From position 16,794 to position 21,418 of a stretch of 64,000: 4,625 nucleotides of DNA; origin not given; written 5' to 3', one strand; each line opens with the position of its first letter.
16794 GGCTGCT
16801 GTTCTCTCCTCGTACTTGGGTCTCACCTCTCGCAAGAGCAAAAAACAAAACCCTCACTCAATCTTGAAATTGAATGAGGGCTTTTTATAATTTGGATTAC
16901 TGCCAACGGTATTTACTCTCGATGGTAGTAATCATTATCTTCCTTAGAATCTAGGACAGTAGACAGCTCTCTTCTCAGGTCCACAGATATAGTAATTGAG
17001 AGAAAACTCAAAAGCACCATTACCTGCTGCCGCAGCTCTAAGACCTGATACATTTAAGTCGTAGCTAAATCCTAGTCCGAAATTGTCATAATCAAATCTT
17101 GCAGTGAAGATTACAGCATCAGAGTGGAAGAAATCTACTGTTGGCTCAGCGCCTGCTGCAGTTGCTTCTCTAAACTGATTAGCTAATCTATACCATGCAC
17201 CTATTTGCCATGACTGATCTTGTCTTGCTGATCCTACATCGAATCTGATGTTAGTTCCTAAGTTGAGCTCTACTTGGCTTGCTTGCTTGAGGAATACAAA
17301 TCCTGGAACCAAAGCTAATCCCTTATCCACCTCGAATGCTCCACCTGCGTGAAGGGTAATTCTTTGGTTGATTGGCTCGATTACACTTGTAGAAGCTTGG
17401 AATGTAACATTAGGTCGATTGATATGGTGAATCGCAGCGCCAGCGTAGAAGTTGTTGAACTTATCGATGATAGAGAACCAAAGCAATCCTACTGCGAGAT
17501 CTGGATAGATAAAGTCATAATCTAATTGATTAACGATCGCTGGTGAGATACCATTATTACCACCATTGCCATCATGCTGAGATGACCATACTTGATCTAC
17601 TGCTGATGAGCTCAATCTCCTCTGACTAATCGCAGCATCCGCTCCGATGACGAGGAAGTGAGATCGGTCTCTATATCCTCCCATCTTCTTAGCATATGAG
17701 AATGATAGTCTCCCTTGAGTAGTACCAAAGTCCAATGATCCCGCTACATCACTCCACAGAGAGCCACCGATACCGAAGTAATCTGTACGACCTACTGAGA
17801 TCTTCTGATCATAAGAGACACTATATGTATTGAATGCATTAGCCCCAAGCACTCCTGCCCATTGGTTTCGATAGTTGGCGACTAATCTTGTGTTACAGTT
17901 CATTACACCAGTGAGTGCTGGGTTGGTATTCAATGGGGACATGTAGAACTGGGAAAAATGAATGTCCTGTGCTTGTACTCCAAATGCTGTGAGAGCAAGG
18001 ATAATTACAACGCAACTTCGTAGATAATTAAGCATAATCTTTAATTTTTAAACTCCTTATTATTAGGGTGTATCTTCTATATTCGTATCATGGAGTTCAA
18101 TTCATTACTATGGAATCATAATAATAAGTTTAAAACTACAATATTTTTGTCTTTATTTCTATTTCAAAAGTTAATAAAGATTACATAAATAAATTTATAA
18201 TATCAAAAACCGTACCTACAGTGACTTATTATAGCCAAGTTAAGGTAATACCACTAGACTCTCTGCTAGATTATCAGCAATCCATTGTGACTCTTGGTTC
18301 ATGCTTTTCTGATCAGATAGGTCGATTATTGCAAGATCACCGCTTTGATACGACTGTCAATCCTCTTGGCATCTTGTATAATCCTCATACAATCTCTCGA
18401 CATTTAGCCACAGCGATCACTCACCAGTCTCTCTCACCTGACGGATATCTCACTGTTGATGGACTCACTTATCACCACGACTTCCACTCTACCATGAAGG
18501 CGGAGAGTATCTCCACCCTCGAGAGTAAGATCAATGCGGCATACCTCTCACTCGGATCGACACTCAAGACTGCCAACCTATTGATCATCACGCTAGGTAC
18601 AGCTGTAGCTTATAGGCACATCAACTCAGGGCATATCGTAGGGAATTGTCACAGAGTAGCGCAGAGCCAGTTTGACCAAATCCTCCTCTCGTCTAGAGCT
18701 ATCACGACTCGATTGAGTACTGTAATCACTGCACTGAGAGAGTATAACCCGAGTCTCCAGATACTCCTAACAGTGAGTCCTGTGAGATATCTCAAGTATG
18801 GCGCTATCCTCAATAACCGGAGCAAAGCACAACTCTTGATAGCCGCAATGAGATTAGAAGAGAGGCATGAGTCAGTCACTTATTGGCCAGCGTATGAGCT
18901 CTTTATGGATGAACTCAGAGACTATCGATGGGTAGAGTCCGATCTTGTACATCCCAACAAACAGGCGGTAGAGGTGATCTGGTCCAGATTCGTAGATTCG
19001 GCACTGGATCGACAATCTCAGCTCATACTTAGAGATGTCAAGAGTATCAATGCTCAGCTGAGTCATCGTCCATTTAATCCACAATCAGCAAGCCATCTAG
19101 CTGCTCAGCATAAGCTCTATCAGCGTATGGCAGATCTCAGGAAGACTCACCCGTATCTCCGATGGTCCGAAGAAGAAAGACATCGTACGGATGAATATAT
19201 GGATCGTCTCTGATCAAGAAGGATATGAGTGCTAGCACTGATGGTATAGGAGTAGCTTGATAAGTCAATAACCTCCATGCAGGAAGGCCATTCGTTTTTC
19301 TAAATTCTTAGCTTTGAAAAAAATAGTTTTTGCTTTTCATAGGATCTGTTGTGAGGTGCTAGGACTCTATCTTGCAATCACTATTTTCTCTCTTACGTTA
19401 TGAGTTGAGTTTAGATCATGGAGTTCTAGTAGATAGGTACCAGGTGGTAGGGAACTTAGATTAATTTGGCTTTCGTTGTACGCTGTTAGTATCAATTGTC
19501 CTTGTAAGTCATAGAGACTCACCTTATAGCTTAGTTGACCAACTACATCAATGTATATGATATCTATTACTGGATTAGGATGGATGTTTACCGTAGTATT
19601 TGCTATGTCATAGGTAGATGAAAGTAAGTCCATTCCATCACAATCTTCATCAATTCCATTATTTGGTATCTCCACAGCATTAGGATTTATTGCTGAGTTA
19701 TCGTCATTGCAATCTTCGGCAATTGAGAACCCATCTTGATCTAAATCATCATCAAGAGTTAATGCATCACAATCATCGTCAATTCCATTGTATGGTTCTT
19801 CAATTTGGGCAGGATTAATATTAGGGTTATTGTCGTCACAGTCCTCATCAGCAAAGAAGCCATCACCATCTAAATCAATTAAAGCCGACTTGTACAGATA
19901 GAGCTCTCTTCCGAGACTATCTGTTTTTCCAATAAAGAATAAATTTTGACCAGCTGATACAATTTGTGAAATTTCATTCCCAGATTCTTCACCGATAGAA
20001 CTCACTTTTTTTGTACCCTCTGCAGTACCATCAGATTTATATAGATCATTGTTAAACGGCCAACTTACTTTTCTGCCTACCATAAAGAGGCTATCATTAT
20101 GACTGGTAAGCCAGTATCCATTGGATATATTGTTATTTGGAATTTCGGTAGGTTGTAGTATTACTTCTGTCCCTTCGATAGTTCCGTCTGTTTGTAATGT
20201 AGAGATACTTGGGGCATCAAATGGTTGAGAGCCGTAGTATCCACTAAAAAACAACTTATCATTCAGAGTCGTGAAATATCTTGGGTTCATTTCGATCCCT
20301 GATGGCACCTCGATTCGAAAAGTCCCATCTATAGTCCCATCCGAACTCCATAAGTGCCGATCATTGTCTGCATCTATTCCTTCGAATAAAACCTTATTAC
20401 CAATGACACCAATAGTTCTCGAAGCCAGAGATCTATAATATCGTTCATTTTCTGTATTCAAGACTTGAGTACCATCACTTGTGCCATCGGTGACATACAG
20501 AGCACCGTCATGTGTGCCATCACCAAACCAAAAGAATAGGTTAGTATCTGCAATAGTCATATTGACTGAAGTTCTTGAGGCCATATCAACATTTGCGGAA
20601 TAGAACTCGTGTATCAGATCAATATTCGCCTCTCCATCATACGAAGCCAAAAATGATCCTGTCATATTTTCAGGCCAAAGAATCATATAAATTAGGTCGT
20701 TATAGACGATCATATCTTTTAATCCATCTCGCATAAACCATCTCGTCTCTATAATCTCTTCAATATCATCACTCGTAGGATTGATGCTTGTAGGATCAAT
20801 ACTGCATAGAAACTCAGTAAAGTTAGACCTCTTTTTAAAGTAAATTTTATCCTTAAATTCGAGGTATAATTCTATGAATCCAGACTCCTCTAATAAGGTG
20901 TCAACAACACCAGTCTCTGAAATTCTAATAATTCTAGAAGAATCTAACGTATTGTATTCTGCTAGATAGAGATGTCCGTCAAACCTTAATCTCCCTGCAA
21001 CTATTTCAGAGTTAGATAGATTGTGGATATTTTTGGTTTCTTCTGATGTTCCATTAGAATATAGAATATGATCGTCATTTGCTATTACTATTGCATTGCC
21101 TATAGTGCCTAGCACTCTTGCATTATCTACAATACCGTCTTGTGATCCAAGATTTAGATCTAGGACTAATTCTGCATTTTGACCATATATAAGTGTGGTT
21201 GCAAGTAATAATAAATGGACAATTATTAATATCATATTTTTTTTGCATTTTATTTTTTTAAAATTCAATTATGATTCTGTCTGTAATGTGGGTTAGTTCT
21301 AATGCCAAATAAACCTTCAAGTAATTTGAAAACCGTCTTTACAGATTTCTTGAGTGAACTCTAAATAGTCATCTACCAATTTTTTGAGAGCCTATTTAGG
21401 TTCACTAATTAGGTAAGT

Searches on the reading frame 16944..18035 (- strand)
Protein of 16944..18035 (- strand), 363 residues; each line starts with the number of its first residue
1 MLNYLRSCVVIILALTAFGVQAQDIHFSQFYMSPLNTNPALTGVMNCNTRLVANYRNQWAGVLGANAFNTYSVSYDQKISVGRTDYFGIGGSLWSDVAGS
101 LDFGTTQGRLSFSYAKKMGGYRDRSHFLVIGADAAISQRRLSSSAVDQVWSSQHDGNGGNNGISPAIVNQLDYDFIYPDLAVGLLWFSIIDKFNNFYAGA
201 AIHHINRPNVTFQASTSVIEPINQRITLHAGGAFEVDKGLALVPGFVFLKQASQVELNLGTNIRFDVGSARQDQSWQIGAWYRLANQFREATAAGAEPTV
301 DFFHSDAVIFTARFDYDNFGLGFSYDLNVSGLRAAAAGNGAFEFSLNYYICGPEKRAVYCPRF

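Call 69: search_protein_families(library=pfam, proteins=[window:16944-18035:-], max_evalue=0.0001)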
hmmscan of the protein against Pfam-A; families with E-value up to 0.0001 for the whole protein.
window:16944-18035:- (363 aa): 1 family
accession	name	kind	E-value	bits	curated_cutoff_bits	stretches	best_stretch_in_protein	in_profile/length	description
PF11751.14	PorP_SprF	-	4.3e-38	131.8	22.3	1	21-348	3-273/273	Type IX secretion system membrane protein PorP/SprF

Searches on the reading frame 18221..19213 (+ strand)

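Call 9: search_protein_families(library=pfam, proteins=[window:18221-19213:+], max_evalue=0.001)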
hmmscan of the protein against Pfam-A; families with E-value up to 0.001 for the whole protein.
window:18221-19213:+ (330 aa): 2 families
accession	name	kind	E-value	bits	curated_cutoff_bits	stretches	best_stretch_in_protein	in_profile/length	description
PF08885.17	GSCFA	-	1.1e-74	251.6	25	1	22-257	2-237/237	GSCFA family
PF13472.12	Lipase_GDSL_2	-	1.8e-06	29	32.9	1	118-248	63-174/178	GDSL-like Lipase/Acylhydrolase family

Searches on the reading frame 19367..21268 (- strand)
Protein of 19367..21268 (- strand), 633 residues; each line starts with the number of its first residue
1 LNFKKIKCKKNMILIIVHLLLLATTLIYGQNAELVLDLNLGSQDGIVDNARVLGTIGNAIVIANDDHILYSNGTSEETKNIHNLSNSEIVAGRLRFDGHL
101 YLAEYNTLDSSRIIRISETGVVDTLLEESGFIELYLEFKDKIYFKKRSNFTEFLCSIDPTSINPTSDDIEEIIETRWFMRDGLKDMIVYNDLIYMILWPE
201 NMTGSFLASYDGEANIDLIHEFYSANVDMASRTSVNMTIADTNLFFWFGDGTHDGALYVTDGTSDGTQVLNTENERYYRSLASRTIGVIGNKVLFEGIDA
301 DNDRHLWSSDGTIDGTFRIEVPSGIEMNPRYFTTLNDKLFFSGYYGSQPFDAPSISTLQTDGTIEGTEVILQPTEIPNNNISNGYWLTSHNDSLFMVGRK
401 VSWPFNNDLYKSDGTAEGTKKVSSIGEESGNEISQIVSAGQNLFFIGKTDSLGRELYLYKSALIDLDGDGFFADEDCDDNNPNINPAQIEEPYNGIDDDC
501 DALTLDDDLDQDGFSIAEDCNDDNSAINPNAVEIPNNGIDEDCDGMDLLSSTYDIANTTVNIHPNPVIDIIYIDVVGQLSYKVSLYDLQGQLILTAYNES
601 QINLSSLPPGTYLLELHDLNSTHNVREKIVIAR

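Call 9: search_protein_families(library=pfam, proteins=[window:19367-21268:-], max_evalue=0.001)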
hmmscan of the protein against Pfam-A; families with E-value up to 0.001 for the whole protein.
window:19367-21268:- (633 aa): 2 families
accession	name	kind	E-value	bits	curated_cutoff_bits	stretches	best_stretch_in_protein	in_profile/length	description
PF11617.13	Cu-binding_MopE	-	3.3e-14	53.3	27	2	519-546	1-27/30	Putative metal-binding motif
PF18962.6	Por_Secre_tail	-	5e-10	40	27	1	562-631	1-75/75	Secretion system C-terminal sorting domain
